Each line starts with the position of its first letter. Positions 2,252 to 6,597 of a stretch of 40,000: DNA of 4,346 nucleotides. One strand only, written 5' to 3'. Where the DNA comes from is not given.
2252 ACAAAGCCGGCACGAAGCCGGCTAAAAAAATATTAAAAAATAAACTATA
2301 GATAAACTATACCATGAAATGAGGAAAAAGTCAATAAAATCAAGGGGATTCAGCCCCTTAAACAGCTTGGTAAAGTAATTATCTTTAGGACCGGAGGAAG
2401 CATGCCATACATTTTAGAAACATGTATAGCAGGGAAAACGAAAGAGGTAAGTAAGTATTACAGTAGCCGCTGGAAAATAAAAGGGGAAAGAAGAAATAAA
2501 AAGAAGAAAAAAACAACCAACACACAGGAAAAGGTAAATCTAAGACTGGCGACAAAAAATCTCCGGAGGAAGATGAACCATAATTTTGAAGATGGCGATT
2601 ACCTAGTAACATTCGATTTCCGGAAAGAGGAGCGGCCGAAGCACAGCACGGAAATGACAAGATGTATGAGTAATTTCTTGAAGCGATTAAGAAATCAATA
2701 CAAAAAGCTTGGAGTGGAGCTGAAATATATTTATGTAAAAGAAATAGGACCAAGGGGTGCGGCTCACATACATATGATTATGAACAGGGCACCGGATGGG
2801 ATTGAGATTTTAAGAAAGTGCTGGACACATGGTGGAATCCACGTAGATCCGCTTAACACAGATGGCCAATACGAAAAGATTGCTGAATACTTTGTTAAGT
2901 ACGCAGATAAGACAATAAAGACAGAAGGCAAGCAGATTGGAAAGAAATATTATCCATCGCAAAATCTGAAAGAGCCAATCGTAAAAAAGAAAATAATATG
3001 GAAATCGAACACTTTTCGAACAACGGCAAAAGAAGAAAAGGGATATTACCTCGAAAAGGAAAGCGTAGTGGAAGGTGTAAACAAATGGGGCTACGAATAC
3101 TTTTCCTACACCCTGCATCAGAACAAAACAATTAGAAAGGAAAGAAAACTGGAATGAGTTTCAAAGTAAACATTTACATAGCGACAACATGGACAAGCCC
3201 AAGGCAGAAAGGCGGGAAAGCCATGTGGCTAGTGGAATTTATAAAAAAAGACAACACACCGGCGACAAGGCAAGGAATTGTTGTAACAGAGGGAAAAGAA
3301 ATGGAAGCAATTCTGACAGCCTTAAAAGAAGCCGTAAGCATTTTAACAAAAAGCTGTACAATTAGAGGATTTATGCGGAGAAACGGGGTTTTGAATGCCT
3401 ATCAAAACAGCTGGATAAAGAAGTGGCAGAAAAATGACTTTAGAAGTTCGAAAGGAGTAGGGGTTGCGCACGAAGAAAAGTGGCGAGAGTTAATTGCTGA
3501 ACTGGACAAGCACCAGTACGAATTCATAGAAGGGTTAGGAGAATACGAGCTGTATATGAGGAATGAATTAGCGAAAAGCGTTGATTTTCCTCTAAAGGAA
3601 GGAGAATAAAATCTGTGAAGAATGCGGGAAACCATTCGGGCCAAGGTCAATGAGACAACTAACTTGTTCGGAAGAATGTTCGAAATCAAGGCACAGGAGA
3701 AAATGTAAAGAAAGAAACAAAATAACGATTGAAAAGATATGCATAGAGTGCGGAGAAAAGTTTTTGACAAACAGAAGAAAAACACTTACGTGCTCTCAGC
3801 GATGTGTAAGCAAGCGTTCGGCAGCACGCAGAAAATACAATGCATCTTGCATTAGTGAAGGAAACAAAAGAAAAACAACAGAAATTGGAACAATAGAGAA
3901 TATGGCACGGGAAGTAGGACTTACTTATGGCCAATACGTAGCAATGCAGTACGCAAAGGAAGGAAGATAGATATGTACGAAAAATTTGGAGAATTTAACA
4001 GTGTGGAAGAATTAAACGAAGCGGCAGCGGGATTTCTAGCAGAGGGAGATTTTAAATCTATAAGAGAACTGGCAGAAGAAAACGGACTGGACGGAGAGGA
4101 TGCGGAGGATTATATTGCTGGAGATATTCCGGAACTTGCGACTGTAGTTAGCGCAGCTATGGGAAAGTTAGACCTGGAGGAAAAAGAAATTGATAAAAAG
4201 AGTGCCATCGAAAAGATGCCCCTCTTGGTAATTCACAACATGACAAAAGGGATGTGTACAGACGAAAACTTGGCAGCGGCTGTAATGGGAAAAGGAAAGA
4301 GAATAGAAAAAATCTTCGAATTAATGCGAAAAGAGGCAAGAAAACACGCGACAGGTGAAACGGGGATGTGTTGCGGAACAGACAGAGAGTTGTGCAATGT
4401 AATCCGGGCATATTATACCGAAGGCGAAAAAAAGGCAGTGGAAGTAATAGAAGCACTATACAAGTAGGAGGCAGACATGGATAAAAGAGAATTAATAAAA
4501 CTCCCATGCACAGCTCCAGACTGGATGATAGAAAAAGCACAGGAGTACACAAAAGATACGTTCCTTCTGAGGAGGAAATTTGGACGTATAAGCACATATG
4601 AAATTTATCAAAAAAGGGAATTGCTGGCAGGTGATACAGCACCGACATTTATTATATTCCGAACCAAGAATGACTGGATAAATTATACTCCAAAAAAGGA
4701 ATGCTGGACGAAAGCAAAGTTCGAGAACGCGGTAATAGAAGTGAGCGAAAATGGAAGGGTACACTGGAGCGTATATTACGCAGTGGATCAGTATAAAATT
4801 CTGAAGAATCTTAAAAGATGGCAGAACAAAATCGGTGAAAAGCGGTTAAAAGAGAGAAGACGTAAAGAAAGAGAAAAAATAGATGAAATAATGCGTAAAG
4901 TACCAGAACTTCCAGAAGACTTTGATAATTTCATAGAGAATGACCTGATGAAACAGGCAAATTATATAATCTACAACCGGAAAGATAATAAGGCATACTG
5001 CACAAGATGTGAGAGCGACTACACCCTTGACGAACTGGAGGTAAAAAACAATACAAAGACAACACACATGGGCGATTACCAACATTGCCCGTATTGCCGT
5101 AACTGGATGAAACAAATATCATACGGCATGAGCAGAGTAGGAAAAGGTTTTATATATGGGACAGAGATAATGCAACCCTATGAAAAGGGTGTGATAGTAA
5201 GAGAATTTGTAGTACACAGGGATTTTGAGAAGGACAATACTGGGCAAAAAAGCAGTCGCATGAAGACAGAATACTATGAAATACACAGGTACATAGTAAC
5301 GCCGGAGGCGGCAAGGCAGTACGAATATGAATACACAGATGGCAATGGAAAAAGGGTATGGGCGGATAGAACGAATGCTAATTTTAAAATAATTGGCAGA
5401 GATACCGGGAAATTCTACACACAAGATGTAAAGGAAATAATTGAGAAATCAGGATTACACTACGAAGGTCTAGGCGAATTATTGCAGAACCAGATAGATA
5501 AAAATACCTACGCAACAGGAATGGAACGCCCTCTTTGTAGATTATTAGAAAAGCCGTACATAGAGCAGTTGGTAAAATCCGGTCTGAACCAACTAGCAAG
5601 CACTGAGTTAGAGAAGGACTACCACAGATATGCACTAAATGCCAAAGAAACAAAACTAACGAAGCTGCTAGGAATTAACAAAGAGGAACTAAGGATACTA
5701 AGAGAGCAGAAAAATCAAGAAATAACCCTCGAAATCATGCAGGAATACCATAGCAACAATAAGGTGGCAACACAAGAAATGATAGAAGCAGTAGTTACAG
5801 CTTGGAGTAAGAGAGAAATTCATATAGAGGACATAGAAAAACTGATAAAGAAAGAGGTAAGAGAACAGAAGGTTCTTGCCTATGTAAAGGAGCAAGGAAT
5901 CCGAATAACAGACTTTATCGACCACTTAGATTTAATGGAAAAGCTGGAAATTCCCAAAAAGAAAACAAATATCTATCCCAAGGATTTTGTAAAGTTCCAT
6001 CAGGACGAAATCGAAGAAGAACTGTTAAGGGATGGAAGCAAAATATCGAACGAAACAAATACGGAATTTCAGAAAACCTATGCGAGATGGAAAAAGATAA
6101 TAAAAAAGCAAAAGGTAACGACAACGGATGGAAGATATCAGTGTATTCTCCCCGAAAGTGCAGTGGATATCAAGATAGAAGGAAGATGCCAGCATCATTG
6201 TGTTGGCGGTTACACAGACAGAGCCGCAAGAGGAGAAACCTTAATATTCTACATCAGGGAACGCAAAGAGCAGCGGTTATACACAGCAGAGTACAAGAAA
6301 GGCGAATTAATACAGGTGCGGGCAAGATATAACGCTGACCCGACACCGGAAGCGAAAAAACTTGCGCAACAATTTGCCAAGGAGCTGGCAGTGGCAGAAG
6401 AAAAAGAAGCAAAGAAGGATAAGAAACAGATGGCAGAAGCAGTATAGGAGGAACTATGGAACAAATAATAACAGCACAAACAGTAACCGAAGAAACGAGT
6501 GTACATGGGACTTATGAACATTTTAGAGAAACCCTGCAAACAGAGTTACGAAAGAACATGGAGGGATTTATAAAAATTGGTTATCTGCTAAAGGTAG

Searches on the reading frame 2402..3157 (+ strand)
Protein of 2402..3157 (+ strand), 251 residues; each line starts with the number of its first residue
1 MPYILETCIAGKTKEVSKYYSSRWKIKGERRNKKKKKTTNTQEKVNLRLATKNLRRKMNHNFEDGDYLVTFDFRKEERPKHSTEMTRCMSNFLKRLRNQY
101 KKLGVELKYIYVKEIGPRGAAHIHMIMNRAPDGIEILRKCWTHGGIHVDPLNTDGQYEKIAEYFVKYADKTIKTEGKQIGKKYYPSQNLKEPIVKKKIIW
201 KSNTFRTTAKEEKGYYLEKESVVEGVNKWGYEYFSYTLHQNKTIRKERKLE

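Call 66: search_protein_families(library=pfam, proteins=[window:2402-3157:+], max_evalue=0.001)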
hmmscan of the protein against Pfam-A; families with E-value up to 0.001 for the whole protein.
window:2402-3157:+ (251 aa): 1 family
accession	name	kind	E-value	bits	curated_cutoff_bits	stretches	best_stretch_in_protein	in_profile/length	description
PF23343.2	REP_ORF2-G2P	-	2e-17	63.7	27.8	1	67-171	2-98/99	Replication-associated protein ORF2/G2P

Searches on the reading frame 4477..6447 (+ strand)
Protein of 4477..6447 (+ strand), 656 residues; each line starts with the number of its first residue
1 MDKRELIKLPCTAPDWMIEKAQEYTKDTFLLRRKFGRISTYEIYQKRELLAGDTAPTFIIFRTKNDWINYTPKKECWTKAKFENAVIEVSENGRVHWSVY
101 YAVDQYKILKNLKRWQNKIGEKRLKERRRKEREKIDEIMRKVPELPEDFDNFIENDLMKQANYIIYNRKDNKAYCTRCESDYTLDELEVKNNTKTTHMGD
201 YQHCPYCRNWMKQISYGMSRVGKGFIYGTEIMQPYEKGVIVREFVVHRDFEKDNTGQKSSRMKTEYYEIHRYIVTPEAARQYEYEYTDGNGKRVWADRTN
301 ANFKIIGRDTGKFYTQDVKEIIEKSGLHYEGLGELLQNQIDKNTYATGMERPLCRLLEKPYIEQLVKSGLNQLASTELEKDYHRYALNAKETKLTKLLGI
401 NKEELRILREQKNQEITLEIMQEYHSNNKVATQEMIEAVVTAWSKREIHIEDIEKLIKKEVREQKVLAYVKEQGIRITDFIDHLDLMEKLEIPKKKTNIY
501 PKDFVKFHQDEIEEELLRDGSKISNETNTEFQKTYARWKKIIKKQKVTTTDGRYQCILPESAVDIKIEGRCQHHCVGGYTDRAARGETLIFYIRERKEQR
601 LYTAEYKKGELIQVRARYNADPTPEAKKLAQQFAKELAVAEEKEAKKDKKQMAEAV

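Call 66: search_protein_families(library=pfam, proteins=[window:4477-6447:+], max_evalue=0.001)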
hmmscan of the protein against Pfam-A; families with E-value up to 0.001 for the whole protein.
window:4477-6447:+ (656 aa): 1 family
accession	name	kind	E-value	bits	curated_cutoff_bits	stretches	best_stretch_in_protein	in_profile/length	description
PF14284.11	PcfJ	-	2.8e-23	82.8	25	1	480-626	2-143/147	PcfJ-like protein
